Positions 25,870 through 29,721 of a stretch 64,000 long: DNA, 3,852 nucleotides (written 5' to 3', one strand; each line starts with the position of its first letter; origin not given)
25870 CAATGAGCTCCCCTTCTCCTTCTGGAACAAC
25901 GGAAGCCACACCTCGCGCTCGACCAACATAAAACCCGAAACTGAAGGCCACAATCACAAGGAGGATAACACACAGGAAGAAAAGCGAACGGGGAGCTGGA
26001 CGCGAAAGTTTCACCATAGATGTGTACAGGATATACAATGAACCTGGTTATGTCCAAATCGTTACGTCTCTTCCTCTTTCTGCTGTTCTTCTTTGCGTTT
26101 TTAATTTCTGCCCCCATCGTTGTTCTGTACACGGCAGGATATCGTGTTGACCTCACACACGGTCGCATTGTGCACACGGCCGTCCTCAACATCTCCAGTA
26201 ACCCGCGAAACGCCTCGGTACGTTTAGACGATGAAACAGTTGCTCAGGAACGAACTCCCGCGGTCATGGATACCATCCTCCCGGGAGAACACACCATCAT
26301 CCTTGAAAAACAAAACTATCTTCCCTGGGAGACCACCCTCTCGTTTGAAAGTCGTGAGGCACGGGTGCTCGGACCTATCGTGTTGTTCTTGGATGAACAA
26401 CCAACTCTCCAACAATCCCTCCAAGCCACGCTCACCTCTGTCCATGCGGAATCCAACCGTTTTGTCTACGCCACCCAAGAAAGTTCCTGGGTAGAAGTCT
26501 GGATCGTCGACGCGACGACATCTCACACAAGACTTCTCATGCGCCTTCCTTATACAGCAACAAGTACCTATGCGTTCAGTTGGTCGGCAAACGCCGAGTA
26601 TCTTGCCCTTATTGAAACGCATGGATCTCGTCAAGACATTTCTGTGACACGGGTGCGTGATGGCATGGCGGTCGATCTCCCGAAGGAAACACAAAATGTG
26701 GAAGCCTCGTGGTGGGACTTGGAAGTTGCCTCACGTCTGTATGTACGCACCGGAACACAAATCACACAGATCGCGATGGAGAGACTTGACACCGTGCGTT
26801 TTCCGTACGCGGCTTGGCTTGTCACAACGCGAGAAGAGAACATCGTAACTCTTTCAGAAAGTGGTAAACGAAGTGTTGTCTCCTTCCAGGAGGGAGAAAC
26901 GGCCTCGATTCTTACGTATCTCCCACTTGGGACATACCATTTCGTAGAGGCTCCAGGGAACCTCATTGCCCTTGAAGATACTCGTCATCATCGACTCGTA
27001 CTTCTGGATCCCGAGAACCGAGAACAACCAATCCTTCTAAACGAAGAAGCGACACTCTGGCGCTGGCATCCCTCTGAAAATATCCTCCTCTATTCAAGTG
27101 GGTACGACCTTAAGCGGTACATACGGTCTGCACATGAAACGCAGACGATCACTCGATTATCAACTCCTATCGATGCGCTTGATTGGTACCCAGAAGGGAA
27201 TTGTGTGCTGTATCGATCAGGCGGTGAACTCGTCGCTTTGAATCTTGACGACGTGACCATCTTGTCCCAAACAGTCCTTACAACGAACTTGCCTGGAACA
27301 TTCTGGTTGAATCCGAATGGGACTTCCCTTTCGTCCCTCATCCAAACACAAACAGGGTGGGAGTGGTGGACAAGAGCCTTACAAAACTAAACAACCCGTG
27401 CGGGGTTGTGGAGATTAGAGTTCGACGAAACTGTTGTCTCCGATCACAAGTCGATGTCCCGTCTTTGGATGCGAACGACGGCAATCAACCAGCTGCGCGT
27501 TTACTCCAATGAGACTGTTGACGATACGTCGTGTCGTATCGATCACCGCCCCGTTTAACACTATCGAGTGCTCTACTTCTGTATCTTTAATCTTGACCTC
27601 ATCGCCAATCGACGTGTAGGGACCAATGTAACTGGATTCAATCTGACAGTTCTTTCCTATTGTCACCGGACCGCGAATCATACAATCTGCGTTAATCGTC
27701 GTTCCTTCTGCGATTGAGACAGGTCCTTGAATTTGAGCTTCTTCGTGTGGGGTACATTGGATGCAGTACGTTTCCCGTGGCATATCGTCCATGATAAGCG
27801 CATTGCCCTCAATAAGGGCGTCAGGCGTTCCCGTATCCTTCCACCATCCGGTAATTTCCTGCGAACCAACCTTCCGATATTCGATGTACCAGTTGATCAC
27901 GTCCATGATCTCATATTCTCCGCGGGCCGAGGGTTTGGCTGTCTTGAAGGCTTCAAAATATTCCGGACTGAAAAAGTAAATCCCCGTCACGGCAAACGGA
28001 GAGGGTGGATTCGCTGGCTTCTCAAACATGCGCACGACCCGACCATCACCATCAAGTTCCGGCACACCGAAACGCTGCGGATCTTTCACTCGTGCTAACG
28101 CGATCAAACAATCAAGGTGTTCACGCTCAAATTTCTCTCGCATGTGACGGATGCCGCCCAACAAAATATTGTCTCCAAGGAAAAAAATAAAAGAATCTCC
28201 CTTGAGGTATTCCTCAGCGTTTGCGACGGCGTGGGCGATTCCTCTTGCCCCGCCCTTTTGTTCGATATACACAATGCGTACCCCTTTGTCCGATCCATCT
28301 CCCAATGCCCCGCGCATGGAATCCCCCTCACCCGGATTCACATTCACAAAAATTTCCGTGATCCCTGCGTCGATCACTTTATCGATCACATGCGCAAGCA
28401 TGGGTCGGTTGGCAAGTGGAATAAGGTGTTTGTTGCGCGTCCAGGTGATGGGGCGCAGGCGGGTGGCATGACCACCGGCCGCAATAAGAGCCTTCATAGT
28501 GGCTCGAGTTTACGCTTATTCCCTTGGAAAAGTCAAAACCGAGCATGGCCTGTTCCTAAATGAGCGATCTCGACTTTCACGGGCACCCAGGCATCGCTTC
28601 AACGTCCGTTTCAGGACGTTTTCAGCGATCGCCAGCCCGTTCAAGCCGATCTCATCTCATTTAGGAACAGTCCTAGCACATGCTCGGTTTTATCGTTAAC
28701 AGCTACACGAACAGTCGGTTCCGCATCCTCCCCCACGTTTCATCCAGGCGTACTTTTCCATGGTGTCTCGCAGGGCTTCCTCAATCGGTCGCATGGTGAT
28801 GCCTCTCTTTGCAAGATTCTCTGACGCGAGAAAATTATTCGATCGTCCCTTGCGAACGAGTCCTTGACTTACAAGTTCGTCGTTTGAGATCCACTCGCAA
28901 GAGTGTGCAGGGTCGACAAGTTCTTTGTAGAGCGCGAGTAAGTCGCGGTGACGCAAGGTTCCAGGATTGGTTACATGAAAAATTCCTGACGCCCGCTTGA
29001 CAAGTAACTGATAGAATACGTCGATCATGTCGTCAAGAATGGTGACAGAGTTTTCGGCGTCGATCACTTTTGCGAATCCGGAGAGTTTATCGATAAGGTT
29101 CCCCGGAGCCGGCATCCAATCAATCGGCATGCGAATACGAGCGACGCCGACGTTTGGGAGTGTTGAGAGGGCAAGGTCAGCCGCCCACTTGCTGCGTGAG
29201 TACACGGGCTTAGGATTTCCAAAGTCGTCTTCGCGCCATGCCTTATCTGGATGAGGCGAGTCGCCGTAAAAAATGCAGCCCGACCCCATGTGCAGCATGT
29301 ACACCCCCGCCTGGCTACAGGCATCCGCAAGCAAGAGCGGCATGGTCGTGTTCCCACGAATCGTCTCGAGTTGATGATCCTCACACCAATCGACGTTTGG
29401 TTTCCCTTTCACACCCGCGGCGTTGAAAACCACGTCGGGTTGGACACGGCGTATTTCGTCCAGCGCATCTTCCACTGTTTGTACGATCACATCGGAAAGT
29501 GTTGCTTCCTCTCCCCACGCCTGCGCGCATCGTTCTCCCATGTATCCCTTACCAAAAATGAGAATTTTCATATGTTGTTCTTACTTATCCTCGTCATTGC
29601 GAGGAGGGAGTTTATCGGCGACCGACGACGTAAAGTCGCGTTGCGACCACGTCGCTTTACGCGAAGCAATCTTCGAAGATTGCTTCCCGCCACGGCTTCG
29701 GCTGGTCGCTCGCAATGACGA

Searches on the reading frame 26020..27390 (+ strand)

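Call 48: search_protein_families(library=pfam, proteins=[window:26020-27390:+], max_evalue=0.01)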
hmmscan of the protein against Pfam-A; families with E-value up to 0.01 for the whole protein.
window:26020-27390:+ (456 aa): 1 family
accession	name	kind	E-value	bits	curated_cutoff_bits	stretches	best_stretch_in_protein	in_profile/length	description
PF08308.17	PEGA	-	1.6e-08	34.8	20.8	1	55-113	3-59/71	PEGA domain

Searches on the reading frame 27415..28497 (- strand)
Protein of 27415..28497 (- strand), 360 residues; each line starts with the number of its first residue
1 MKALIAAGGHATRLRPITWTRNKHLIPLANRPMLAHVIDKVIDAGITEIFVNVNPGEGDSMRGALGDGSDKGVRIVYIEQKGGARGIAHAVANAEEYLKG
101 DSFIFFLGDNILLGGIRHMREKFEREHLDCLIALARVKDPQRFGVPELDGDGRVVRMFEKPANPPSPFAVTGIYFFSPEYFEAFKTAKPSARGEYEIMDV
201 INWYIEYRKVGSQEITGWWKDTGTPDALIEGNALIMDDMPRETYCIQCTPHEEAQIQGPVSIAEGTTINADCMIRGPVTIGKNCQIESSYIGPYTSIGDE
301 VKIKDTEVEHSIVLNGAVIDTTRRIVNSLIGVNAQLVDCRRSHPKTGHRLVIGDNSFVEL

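Call 15: search_protein_families(library=pfam, proteins=[window:27415-28497:-])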
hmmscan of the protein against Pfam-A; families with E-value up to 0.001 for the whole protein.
window:27415-28497:- (360 aa): 5 families
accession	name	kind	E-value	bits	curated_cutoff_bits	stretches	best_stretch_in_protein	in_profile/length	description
PF00483.29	NTP_transferase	-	5e-48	164.3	21.2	1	2-235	1-242/245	Nucleotidyl transferase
PF12804.13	NTP_transf_3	-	1.5e-12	48.4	27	1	3-133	1-121/160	MobA-like NTP transferase domain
PF00132.30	Hexapep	-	4e-08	33.1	27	1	260-287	2-29/36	Bacterial transferase hexapeptide (six repeats)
PF25084.1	LbH_EIF2B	-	5e-08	33.4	54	1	259-335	9-80/105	EIF2B subunit epsilon LbH domain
PF25247.1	LbH_GLGC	-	0.00037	20.9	27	0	302-335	7-39/135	GLGC left-handed parallel beta-helix domain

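Call 17: find_encoding_contigs(protein=window:27415-28497:-, flank=3000, max_places=6)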
Protein window:27415-28497:- (360 aa): no gene with exactly this product is on record in the collection.

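Call 18: find_homologous_proteins(query=window:27415-28497:-)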
Query window:27415-28497:- (360 aa): 6166 proteins with E <= 0.001 among 8000 candidates; the best 120 are listed.
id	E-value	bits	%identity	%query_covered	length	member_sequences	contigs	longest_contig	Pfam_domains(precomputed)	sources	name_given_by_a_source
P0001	4.0e-226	768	92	100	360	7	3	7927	PF00483.30,PF00132.31,PF25087.2,PF25084.2,PF12804.14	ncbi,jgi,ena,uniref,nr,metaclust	ncbi:MAG: Glucose-1-phosphate thymidyltransferase [Candidatus Uhrbacteria bacterium GW2011_GWA2_52_8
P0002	2.1e-215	733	87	100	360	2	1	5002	PF00483.30,PF00132.31,PF25087.2,PF25084.2,PF12804.14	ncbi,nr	ncbi:MAG: glucose-1-phosphate thymidylyltransferase [Candidatus Uhrbacteria bacterium]|nr:glucose-1-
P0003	2.3e-211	719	84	100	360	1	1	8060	PF00483.30,PF00132.31,PF25087.2,PF25084.2,PF12804.14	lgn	-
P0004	2.5e-205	699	83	100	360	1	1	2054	PF00483.30,PF00132.31,PF25087.2,PF25084.2,PF12804.14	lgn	-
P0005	2.7e-179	614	73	100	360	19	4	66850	PF00483.30,PF00132.31,PF25087.2,PF25084.2,PF12804.14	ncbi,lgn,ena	-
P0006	4.0e-178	610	72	100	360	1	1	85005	PF00483.30,PF00132.31,PF25087.2,PF25084.2,PF12804.14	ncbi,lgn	-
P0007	9.7e-178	609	74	100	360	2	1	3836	PF00483.30,PF00132.31,PF25087.2,PF25084.2,PF12804.14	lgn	-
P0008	1.3e-177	608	73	100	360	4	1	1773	PF00483.30,PF00132.31,PF25087.2,PF25084.2,PF12804.14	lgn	-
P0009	2.9e-176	604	71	100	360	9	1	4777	PF00483.30,PF00132.31,PF25087.2,PF25084.2,PF12804.14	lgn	-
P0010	4.9e-176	603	72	100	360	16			PF00483.30,PF25087.2,PF25084.2,PF12804.14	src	-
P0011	1.1e-175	602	73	100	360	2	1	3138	PF00483.30,PF00132.31,PF25087.2,PF25084.2,PF12804.14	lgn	-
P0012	3.8e-175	600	71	100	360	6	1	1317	PF00483.30,PF00132.31,PF25087.2,PF25084.2,PF12804.14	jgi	-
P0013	1.1e-174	599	70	100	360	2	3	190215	PF00483.30,PF00132.31,PF25087.2,PF25084.2,PF12804.14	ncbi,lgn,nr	ncbi:glucose-1-phosphate thymidylyltransferase [Candidatus Uhrbacteria bacterium]|nr:glucose-1-phosp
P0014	1.3e-174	598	71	100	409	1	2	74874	PF00483.30,PF00132.31,PF25087.2,PF25084.2,PF12804.14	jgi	jgi:glucose-1-phosphate thymidylyltransferase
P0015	1.5e-174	598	70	100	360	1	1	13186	PF00483.30,PF00132.31,PF25087.2,PF25084.2,PF12804.14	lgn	-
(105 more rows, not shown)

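Call 20: find_encoding_contigs(protein=P0001, flank=4000, max_places=4)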
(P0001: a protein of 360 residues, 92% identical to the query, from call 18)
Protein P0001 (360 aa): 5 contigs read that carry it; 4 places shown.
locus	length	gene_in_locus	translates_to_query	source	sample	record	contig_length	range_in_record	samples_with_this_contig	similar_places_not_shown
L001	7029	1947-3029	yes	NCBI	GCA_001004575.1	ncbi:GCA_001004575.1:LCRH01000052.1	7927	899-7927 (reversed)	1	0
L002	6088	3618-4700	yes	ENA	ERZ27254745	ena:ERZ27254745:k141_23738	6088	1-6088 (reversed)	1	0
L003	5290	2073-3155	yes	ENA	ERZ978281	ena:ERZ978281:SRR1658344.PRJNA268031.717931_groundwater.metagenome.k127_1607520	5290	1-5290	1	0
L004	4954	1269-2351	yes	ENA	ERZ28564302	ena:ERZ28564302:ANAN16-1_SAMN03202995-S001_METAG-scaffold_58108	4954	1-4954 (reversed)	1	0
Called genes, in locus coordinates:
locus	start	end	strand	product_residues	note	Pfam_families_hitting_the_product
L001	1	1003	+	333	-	PF01073:3Beta_HSD, PF01370:Epimerase, PF02719:Polysacc_synt_2, PF04321:RmlD_sub_bind, PF13460:NAD_binding_10, PF16363:GDP_Man_Dehyd, PF07993:NAD_binding_4 (weak)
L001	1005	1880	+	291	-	PF01370:Epimerase, PF04321:RmlD_sub_bind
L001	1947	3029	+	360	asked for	PF00483:NTP_transferase, PF12804:NTP_transf_3, PF25084:LbH_EIF2B, PF00132:Hexapep (weak), PF25084:LbH_EIF2B (weak), PF25087:GMPPB_C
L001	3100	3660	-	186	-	-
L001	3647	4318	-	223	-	PF08308:PEGA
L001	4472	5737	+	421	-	PF22694:CtpB_N-like (weak), PF00595:PDZ (weak), PF17820:PDZ_6, PF03572:Peptidase_S41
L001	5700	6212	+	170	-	PF00293:NUDIX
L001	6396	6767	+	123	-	PF01687:Flavokinase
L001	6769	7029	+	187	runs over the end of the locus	PF00561:Abhydrolase_1 (faint), PF06821:Ser_hydrolase, PF12697:Abhydrolase_6 (weak)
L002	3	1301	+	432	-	?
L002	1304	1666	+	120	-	-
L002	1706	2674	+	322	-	PF01073:3Beta_HSD, PF01370:Epimerase, PF02719:Polysacc_synt_2, PF07993:NAD_binding_4 (weak), PF16363:GDP_Man_Dehyd, PF04321:RmlD_sub_bind, PF13460:NAD_binding_10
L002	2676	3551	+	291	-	PF01370:Epimerase, PF04321:RmlD_sub_bind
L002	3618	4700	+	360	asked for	PF00483:NTP_transferase, PF12804:NTP_transf_3, PF25084:LbH_EIF2B, PF00132:Hexapep (weak), PF25084:LbH_EIF2B (weak), PF25087:GMPPB_C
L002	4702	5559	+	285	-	PF00535:Glycos_transf_2, PF13641:Glyco_tranf_2_3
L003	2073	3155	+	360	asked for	PF00483:NTP_transferase, PF12804:NTP_transf_3, PF25084:LbH_EIF2B, PF00132:Hexapep (weak), PF25084:LbH_EIF2B (weak), PF25087:GMPPB_C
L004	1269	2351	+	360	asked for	PF00483:NTP_transferase, PF12804:NTP_transf_3, PF25084:LbH_EIF2B, PF00132:Hexapep (weak), PF25084:LbH_EIF2B (weak), PF25087:GMPPB_C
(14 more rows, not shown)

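Call 21: find_encoding_contigs(protein=P0003, flank=4000, max_places=3)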
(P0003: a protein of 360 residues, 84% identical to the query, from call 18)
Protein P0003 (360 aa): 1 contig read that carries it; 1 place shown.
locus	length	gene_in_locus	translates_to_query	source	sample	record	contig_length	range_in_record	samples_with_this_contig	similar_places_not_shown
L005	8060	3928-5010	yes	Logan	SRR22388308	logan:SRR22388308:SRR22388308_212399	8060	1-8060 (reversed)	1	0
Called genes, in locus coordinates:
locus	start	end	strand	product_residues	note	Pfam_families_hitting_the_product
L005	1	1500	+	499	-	?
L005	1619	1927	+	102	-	-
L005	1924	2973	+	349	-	PF01073:3Beta_HSD, PF01370:Epimerase, PF02719:Polysacc_synt_2, PF04321:RmlD_sub_bind, PF07993:NAD_binding_4, PF13460:NAD_binding_10, PF16363:GDP_Man_Dehyd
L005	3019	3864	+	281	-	PF01370:Epimerase, PF04321:RmlD_sub_bind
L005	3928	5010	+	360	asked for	PF00483:NTP_transferase, PF12804:NTP_transf_3, PF00132:Hexapep (faint), PF25084:LbH_EIF2B, PF25087:GMPPB_C (weak)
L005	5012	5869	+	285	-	PF00535:Glycos_transf_2, PF13641:Glyco_tranf_2_3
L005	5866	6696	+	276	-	PF13641:Glyco_tranf_2_3, PF00535:Glycos_transf_2, PF13632:Glyco_trans_2_3 (weak)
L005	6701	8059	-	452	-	?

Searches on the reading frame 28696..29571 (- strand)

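Call 15: search_protein_families(library=pfam, proteins=[window:28696-29571:-])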
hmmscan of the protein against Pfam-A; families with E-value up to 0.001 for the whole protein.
window:28696-29571:- (291 aa): 2 families
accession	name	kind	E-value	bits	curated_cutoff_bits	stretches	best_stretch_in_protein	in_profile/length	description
PF04321.23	RmlD_sub_bind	-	3.5e-15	56.3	27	1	1-204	1-216/287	RmlD substrate binding domain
PF01370.27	Epimerase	-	7.4e-12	45.6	20.9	1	34-135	53-153/240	NAD dependent epimerase/dehydratase family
